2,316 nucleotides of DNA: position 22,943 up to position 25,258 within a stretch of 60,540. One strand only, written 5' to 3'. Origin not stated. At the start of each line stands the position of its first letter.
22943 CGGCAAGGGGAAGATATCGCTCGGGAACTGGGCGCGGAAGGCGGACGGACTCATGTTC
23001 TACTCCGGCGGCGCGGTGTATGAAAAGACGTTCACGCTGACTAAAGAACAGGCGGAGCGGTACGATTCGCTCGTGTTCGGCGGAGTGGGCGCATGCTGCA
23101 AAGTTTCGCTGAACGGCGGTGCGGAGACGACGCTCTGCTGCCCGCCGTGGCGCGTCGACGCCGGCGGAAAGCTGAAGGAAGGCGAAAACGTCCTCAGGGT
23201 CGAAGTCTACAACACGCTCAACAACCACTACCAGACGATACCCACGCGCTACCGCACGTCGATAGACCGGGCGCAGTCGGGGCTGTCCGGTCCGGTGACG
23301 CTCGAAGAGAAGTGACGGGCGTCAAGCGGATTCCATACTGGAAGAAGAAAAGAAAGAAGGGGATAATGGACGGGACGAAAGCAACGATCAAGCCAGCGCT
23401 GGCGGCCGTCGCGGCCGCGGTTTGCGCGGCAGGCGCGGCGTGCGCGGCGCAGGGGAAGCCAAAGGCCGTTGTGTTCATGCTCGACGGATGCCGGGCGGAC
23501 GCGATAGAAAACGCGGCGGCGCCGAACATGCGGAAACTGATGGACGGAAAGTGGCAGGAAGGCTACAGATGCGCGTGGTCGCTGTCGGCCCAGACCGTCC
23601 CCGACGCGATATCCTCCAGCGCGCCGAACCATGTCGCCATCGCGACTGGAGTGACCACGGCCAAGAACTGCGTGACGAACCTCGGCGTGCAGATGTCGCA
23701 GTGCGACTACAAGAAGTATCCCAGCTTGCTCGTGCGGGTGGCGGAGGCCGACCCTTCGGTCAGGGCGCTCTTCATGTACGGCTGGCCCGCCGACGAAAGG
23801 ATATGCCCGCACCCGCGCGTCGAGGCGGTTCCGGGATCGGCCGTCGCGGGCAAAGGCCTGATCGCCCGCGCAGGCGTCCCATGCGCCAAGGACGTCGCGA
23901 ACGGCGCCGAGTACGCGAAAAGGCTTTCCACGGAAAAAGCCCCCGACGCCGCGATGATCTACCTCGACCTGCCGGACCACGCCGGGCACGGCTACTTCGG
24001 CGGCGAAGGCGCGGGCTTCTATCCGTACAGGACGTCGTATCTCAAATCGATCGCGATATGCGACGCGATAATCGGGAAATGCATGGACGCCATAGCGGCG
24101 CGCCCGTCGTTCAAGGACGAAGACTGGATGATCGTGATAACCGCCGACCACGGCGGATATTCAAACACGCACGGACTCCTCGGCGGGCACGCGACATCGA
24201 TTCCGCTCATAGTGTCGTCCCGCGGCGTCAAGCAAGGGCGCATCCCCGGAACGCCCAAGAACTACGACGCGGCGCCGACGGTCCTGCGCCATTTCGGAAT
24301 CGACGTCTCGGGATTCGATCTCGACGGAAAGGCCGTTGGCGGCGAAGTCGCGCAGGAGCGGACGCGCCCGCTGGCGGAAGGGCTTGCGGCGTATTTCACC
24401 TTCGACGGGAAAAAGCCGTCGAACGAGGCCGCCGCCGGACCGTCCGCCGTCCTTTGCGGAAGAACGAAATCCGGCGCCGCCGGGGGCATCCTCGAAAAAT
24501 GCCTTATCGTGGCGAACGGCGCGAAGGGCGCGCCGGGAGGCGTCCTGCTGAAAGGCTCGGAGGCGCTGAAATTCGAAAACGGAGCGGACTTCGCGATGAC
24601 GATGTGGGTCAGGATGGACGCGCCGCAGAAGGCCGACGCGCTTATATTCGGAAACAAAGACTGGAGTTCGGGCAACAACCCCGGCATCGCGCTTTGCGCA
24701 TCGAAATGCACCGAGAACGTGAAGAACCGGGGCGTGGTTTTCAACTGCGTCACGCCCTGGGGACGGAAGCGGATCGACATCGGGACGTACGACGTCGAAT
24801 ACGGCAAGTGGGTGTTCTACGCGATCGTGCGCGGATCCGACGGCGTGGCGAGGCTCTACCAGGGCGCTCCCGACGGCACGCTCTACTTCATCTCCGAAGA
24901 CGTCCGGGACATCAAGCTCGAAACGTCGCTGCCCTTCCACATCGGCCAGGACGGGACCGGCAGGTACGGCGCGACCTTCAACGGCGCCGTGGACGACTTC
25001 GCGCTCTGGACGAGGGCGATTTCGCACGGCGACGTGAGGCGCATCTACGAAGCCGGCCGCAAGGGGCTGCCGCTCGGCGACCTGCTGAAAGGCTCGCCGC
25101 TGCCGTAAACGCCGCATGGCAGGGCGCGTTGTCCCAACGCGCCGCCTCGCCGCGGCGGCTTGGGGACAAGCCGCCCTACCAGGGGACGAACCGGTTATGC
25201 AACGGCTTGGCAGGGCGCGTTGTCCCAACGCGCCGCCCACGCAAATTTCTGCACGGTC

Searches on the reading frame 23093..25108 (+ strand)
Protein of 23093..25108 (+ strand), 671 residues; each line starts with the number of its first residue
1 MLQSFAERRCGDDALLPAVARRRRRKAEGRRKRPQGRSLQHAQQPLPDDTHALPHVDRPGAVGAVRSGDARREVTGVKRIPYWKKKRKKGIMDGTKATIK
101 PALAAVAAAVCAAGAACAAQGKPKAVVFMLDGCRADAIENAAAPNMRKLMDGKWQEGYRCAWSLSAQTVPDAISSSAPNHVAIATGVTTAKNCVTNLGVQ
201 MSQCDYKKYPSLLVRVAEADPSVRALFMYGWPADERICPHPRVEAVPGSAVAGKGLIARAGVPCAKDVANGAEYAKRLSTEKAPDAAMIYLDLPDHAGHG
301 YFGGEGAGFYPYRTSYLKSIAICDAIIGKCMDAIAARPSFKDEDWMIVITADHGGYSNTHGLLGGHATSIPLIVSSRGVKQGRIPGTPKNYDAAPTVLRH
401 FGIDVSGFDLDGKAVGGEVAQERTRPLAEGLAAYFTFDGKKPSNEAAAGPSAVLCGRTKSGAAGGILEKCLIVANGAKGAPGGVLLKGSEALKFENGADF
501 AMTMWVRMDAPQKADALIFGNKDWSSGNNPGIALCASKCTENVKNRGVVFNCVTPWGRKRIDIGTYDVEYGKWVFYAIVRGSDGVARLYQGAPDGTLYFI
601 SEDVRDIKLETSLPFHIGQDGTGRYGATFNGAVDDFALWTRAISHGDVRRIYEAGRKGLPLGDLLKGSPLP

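Call 6: search_protein_families(library=pfam, proteins=[window:23093-25108:+], max_evalue=0.01)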
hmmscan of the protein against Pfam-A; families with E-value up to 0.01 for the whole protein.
window:23093-25108:+ (671 aa): 4 families
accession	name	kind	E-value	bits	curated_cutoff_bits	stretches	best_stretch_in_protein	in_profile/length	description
PF13385.13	Laminin_G_3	-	1.6e-13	51.5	27.6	1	494-648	14-150/151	Concanavalin A-like lectin/glucanases superfamily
PF01663.27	Phosphodiest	-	3.5e-13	50.3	23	1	126-355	2-221/342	Type I phosphodiesterase / nucleotide pyrophosphatase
PF00884.28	Sulfatase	-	5.7e-07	29.6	25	1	302-403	200-301/301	Sulfatase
PF01676.23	Metalloenzyme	-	0.0023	17.9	24.3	1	316-404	169-251/252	Metalloenzyme superfamily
